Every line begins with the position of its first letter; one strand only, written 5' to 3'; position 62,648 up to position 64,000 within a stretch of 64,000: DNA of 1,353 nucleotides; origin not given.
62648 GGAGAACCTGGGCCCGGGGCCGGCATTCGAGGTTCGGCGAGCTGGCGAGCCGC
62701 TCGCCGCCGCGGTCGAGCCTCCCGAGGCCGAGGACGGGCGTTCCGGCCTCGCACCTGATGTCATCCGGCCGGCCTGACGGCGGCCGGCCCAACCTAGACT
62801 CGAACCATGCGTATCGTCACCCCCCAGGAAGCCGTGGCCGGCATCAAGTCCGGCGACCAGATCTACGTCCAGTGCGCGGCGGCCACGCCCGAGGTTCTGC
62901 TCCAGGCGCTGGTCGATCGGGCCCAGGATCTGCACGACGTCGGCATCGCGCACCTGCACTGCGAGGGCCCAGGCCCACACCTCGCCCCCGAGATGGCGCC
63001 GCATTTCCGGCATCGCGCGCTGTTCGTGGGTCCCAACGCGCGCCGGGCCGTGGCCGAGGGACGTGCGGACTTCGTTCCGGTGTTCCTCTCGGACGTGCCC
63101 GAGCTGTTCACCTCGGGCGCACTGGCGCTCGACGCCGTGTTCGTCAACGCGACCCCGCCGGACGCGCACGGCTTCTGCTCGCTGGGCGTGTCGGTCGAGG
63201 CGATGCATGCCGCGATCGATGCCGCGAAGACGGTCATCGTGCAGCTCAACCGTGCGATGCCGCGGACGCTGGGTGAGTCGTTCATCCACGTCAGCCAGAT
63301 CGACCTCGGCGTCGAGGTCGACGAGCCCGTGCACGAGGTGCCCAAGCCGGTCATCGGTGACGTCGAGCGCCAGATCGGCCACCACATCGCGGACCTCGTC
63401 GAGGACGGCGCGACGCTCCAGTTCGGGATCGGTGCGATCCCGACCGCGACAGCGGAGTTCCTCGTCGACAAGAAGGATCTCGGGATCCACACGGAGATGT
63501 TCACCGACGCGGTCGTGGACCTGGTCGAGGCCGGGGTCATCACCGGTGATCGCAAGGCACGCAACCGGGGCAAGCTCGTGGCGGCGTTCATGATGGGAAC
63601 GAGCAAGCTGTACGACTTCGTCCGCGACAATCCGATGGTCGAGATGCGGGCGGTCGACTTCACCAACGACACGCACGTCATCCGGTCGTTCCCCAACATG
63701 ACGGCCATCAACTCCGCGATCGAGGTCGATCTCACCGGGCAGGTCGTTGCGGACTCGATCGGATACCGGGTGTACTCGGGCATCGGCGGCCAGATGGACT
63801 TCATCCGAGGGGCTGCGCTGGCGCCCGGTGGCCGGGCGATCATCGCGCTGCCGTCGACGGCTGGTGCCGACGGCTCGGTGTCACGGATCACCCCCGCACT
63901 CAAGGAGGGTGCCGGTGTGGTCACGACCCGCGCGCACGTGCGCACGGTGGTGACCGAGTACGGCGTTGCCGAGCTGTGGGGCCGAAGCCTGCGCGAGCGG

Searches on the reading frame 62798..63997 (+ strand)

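Call 49: search_protein_families(library=pfam, proteins=[window:62798-63997:+], max_evalue=0.0001)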
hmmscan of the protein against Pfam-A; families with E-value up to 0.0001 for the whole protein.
window:62798-63997:+ (400 aa): 2 families
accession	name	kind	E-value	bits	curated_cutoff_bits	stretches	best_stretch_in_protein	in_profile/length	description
PF13336.12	AcetylCoA_hyd_C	-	5.9e-53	179.4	23.7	1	267-400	1-133/154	Acetyl-CoA hydrolase/transferase C-terminal domain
PF02550.21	AcetylCoA_hydro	-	6e-25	88.8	24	1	9-175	12-190/198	Acetyl-CoA hydrolase/transferase N-terminal domain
